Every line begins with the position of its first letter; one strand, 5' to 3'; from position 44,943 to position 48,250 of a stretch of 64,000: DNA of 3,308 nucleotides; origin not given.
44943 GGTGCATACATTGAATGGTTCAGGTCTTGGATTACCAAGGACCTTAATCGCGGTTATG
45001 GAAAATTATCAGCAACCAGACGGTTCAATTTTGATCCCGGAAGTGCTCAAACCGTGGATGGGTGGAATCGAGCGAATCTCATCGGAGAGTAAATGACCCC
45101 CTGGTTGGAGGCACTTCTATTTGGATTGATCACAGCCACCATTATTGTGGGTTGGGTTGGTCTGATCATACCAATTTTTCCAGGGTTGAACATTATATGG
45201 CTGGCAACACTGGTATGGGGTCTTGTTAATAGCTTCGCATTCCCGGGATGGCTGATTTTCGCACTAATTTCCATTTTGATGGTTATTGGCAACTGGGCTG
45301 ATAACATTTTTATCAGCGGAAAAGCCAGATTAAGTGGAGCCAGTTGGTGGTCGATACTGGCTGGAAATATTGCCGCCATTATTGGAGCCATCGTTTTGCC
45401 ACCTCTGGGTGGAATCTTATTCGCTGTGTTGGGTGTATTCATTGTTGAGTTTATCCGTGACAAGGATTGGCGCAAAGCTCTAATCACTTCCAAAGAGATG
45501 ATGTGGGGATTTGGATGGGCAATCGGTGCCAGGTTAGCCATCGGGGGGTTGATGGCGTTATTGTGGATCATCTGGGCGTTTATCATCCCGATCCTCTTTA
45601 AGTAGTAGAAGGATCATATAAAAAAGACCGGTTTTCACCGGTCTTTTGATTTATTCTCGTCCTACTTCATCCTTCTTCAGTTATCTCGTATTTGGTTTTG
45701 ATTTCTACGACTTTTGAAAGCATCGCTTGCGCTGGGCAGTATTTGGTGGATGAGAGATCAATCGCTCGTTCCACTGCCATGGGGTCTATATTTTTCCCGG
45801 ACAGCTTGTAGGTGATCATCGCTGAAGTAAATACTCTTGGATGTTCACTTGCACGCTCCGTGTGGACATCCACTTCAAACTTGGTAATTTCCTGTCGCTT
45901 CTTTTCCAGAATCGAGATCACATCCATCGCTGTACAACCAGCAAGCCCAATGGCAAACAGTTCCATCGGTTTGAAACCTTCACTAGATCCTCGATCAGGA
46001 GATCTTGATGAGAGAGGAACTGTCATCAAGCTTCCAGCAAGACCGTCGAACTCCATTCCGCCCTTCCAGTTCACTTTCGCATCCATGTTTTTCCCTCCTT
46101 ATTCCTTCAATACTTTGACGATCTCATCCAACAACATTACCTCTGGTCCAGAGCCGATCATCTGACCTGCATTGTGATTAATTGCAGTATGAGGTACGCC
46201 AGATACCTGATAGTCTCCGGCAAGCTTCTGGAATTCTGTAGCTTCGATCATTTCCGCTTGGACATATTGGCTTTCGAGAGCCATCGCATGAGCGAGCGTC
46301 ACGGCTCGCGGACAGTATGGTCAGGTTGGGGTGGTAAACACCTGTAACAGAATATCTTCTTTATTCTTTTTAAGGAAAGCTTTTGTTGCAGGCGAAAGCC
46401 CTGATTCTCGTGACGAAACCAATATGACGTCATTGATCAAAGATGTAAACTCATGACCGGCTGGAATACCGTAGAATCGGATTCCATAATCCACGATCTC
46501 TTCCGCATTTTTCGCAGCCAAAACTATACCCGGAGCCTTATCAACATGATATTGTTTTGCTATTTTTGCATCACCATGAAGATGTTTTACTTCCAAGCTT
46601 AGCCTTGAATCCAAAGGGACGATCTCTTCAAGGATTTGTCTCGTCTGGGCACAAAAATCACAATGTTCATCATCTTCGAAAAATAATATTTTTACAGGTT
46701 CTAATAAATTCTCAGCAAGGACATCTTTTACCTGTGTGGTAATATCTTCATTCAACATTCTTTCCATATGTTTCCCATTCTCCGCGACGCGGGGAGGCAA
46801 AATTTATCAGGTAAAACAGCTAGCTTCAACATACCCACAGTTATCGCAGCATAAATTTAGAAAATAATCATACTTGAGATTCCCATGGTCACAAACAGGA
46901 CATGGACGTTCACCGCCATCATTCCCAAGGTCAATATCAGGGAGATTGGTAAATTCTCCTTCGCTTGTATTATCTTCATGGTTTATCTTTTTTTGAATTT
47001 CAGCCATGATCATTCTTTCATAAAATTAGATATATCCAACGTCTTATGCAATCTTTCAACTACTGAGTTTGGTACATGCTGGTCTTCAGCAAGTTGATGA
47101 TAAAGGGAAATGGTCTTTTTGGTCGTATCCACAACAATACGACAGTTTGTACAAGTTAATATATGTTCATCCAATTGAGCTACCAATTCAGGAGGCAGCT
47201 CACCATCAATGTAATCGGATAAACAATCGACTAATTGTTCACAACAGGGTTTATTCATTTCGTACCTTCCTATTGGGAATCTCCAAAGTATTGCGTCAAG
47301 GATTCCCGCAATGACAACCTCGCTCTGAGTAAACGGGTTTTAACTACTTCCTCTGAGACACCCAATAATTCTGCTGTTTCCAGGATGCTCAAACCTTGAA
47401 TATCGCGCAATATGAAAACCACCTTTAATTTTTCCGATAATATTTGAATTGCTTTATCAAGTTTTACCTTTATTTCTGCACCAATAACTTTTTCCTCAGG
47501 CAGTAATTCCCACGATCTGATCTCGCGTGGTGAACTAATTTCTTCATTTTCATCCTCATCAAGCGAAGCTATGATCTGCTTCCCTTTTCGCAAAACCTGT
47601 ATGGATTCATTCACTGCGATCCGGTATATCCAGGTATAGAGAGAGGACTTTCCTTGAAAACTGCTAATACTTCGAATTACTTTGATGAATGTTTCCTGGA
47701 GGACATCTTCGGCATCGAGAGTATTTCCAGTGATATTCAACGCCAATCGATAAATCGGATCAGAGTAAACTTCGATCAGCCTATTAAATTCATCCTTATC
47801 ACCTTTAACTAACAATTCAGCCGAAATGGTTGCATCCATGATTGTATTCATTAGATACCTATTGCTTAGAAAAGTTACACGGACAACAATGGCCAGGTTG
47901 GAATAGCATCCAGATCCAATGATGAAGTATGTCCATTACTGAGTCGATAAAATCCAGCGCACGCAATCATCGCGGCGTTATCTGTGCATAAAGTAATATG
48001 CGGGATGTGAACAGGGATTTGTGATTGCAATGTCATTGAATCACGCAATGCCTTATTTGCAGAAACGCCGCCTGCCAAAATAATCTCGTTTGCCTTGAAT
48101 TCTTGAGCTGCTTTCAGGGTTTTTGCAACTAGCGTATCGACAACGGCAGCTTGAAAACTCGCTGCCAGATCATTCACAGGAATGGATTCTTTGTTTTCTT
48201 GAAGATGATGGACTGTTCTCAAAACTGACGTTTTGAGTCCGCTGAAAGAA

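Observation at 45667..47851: Redox-stress operon: ECF sigma, ZAS anti-sigma, Zn-ribbon, Sec-PDO, OsmC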

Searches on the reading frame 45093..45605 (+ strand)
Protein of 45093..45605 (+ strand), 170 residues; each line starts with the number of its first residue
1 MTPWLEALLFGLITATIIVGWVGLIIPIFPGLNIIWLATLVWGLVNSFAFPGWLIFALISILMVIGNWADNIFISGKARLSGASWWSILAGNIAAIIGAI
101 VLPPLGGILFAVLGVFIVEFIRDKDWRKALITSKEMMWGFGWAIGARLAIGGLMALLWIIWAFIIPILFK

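Call 7: search_protein_families(library=pfam, proteins=[window:45093-45605:+], max_evalue=0.01)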
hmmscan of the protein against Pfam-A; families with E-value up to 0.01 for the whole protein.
window:45093-45605:+ (170 aa): 1 family
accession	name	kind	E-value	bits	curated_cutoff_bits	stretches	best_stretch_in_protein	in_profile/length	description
PF04306.18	DUF456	-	6.4e-25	88.5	29.4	1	25-160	1-137/139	Protein of unknown function (DUF456)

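Call 8: search_protein_families(library=ncbifam, proteins=[window:45093-45605:+], max_evalue=0.01)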
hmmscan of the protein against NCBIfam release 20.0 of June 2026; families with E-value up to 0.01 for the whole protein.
window:45093-45605:+ (170 aa): 0 families

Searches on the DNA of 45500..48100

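Call 11: search_rna_families(source=window, start=45500, end=48100, threshold=evalue, max_evalue=10)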
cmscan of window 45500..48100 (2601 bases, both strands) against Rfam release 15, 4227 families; matches with E-value up to 10: 13.
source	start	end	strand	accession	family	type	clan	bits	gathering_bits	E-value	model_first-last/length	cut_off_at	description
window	45518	45647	+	RF02144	rsmX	Gene;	CL00106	23.1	56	0.16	1-114/114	no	rsmX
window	45582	45655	+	RF02053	STnc430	Gene; sRNA;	-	22.2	47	1.8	1-162/162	no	Enterobacterial sRNA STnc430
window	45790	45869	+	RF03980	mir-2012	Gene; miRNA;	-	21.2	90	0.76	1-84/84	no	mir-2012 microRNA precursor family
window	46680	46763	-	RF00300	snoZ221_snoR21b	Gene; snRNA; snoRNA; CD-box;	-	21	44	0.32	1-91/91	no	Small nucleolar RNA Z221/R21b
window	46140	46186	-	RF01130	sR46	Gene; snRNA; snoRNA; CD-box;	-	19.7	50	0.13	1-56/56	no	Small nucleolar RNA sR46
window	45619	45684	-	RF02891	AgrB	Gene; antisense;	-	19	40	5.6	1-84/84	no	ArsR-gov region gene B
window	45981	46032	-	RF02478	GlsR10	Gene; snRNA; snoRNA; CD-box;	-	17.4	75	3.5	1-68/68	no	Small nucleolar RNA GlsR10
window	45622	45647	+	RF02621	BSnc120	Gene; sRNA;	-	17.3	114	2.6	43-68/88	no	Brucella sRNA 120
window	45610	45679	-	RF02004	group-II-D1D4-5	Intron;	CL00102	17.2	34.5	1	112-189/201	no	Group II catalytic intron D1-D4-5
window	47538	47560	-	RF01306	sR52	Gene; snRNA; snoRNA; CD-box;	-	15.6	50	4.3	1-60/60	no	Small nucleolar RNA sR52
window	46070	46151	+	RF02706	TeloSII_ncR30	Gene; sRNA;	-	15.2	86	1.9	1-226/226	no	TeloSII non coding RNA 30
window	47429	47513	+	RF02706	TeloSII_ncR30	Gene; sRNA;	-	13.7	86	4.6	1-226/226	no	TeloSII non coding RNA 30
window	47915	47948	+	RF01152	sR1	Gene; snRNA; snoRNA; CD-box;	-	13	45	3.4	1-57/57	no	Small nucleolar RNA sR1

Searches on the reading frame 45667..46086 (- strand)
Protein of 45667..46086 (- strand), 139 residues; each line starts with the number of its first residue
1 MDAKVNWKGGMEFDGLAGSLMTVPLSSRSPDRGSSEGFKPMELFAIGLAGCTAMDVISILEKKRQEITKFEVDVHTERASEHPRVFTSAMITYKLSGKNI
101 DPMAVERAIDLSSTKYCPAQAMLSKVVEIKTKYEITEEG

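Call 7: search_protein_families(library=pfam, proteins=[window:45667-46086:-], max_evalue=0.01)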
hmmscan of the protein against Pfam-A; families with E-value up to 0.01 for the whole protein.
window:45667-46086:- (139 aa): 1 family
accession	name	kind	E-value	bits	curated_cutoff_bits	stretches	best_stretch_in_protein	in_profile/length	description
PF02566.24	OsmC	-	2.1e-19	70.2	27.5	1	33-132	1-100/100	OsmC-like protein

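Call 8: search_protein_families(library=ncbifam, proteins=[window:45667-46086:-], max_evalue=0.01)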
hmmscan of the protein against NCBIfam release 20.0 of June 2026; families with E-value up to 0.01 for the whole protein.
window:45667-46086:- (139 aa): 4 families
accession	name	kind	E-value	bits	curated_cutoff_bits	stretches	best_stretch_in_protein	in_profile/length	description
NF008009.0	PRK10738.1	equivalog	3.1e-29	101.6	138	1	1-137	1-133/134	OsmC family protein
NF041052.1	OsmC_like_Se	domain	0.00062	19.7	95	1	33-134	35-141/144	OsmC-related (seleno)protein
TIGR03562.1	osmo_induc_OsmC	subfamily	0.001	19.1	85.8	1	34-126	39-131/137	OsmC family peroxiredoxin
TIGR03561.1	organ_hyd_perox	subfamily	0.0039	17.5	88.85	1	23-121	25-122/134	Ohr family peroxiredoxin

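Call 63: search_solved_structures(query=window:45667-46086:-, max_evalue=0.0001)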
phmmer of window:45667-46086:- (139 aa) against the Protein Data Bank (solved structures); distinct sequences matched with E-value up to 0.0001: 3.
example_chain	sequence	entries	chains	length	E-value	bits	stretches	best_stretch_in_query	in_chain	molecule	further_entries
1ml8_A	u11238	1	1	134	1.9e-22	82.8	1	1-136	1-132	hypothetical protein (crp region)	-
1vla_A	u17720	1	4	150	7.4e-19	71.2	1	5-137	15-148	Hydroperoxide resistance protein OsmC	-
2e8c_A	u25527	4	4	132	3.1e-17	66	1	33-136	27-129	Hypothetical protein Aq_1549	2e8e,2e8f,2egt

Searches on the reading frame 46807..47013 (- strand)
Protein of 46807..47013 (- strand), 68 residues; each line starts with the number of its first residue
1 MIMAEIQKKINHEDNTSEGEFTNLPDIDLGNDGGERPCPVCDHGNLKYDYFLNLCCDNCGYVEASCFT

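Call 7: search_protein_families(library=pfam, proteins=[window:46807-47013:-], max_evalue=0.01)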
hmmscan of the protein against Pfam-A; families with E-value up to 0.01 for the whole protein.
window:46807-47013:- (68 aa): 0 families

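Call 8: search_protein_families(library=ncbifam, proteins=[window:46807-47013:-], max_evalue=0.01)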
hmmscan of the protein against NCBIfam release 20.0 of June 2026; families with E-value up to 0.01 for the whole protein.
window:46807-47013:- (68 aa): 0 families

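Call 49: find_homologous_proteins(query=A2, max_evalue=0.001)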
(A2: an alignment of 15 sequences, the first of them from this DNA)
Query A2 (15 sequences) (68 aa, profile of the alignment): 585 proteins with E <= 0.001 among 994 candidates; the best 120 are listed.
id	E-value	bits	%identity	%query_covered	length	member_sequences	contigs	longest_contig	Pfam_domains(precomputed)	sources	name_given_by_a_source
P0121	3.1e-20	90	48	46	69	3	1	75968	-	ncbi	-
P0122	9.8e-20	88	55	46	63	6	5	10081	-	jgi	jgi:uncharacterized protein (DUF983 family)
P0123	1.1e-19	88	43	72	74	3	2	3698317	-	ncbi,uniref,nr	ncbi:hypothetical protein [Bellilinea caldifistulae]|uniref:Uncharacterized protein n=1 Tax=Bellilin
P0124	2.2e-19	87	48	46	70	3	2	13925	-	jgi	jgi:hypothetical protein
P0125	3.3e-19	87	52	46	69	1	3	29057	-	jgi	-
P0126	3.6e-19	86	35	93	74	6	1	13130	-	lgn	-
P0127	7.0e-19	86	55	46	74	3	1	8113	-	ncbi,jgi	ncbi:MAG: hypothetical protein ACOYXO_04010 [Chloroflexota bacterium]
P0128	1.3e-18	85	37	91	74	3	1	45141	-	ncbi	-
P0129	2.1e-18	84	55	46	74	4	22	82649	-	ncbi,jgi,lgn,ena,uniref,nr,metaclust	ncbi:hypothetical protein [Bellilinea sp.]|uniref:hypothetical protein n=1 Tax=Bellilinea sp. TaxID=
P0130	2.4e-18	84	37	90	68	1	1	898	-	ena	-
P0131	2.5e-18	84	52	46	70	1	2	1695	-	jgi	jgi:uncharacterized protein (DUF983 family)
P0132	2.7e-18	84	36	87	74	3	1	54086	-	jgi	jgi:hypothetical protein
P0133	3.3e-18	83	55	46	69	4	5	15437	-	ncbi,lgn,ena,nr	ncbi:MAG: hypothetical protein KAS38_03065 [Anaerolineales bacterium]|nr:hypothetical protein [Anaer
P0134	3.5e-18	83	55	46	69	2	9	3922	-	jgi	jgi:hypothetical protein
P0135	3.6e-18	83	52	46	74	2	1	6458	-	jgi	-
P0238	9.2e-16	76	45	82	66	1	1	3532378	-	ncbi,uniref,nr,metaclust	ncbi:hypothetical protein ANT_12040 [Anaerolinea thermophila UNI-1]|uniref:Uncharacterized protein n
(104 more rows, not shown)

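Call 57: find_encoding_contigs(protein=P0238, flank=5000, max_places=2)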
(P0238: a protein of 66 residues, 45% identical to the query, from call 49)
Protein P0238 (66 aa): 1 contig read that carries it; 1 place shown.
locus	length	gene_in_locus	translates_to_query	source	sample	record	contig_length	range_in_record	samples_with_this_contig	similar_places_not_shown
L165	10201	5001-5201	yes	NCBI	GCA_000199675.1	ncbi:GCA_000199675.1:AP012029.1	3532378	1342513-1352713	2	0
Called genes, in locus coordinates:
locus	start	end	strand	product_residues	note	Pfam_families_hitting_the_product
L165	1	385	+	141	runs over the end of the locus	-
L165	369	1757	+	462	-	PF12390:Se-cys_synth_N, PF03841:SelA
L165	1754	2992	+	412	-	PF00557:Peptidase_M24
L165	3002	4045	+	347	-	PF02543:Carbam_trans_N (faint), PF00814:TsaD, PF22521:HypF_C_2 (weak)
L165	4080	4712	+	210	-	PF04542:Sigma70_r2, PF08281:Sigma70_r4_2, PF04545:Sigma70_r4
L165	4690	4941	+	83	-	PF13490:zf-HC2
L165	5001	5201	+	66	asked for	-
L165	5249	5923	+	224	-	PF00085:Thioredoxin (faint), PF00462:Glutaredoxin (faint), PF13905:Thioredoxin_8 (weak), PF14595:Thioredoxin_9 (faint), PF13098:Thioredoxin_2 (faint), PF23357:DUF7088 (faint), PF05768:Glrx-like (faint), PF13192:Thioredoxin_3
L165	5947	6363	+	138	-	PF02566:OsmC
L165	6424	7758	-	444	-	PF05977:MFS_3, PF07690:MFS_1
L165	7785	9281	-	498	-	PF01476:LysM (weak)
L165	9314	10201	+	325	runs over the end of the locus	PF13354:Beta-lactamase2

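Call 71: predict_structure(alignment_id=A4)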
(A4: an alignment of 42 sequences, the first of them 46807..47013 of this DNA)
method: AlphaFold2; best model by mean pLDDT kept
length: 68 residues; sequences in the alignment: 42
mean_pLDDT: 67.3   pTM: 0.43
mean pLDDT of the five models: 67.3, 65.7, 64.1, 63.6, 62.4
residues with pLDDT >= 90: 15; 70-90: 16; 50-70: 15; < 50: 22
segments of 3 or more residues with pLDDT < 50: 7-13, 15-20, 30-32
pLDDT, mean of each block of 10 residues (from residue 1): 46 46 52 72 89 90 79
secondary structure, 60 per line:
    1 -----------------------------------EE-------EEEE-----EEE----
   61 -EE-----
elements in order: E45-48 E54-56

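Call 73: fold_search(model_id=the predicted structure, library=pdb)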
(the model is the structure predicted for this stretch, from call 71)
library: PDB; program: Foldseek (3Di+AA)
matches with E <= 10: 121; with E <= 0.001: 0
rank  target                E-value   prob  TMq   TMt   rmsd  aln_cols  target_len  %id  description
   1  2k4x_MODEL_1_A        3.3e-01  0.35  0.31  0.36   8.7        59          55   24  Solution structure of 30S ribosomal protein S27A from Thermoplasma acidophilum (released 2008-08-19)
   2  9qf4_Be               3.5e-01  0.91  0.39  0.33   2.0        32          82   28  Structure of P. furiosus 70S ribosome grown at 95 degC (released 2025-11-05)
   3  4v4n_BY               8.3e-01  0.25  0.32  0.41  14.7        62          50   19  Structure of the Methanococcus jannaschii ribosome-SecYEBeta channel complex (released 2014-07-09)
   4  6skf_Bg               1.2e+00  0.66  0.40  0.33   2.0        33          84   24  Cryo-EM Structure of T. kodakarensis 70S ribosome (released 2020-07-29)
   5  6fyx_f                1.2e+00  0.18  0.35  0.33  14.4        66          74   21  Structure of a partial yeast 48S preinitiation complex with eIF5 N-terminal domain (model C1) (released 2018-12-05)
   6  7oya_p1               1.4e+00  0.69  0.41  0.31   1.7        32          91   19  Cryo-EM structure of the 1 hpf zebrafish embryo 80S ribosome (released 2022-07-13)
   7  7qgg_q                1.4e+00  0.66  0.40  0.30   1.7        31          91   19  Neuronal RNA granules are ribosome complexes stalled at the pre-translocation state (released 2022-10-26)
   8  1jj2_Y                1.4e+00  0.60  0.39  0.37   2.0        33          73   33  Fully Refined Crystal Structure of the Haloarcula marismortui Large Ribosomal Subunit at 2.4 Angstrom Resolution (released 2001-08-01)
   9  7oyc_p1               1.7e+00  0.66  0.41  0.31   1.7        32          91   19  Cryo-EM structure of the Xenopus egg 80S ribosome (released 2022-07-20)
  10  6lu8_X                1.7e+00  0.63  0.40  0.31   1.6        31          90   19  Cryo-EM structure of a human pre-60S ribosomal subunit - state A (released 2020-08-26)
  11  9qf5_Be               1.7e+00  0.57  0.39  0.33   1.9        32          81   28  Structure of P. furiosus 70S ribosome grown at 102deg (released 2025-11-05)
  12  8s5n_M                1.7e+00  0.25  0.32  0.10   2.3        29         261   31  RNA polymerase II core initially transcribing complex with an ordered RNA of 12 nt (released 2024-04-10)
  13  8fru_p                1.8e+00  0.54  0.39  0.30   1.9        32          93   19  60S subunit of the Giardia lamblia 80S ribosome (released 2024-01-31)
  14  9bh5_Cp               2.1e+00  0.54  0.40  0.32   1.8        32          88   22  High-resolution C. elegans 80S ribosome structure - class 1 (released 2024-09-04)
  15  1ffk_W                2.1e+00  0.41  0.35  0.33   1.8        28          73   36  CRYSTAL STRUCTURE OF THE LARGE RIBOSOMAL SUBUNIT FROM HALOARCULA MARISMORTUI AT 2.4 ANGSTROM RESOLUTION (released 2000-08-14)
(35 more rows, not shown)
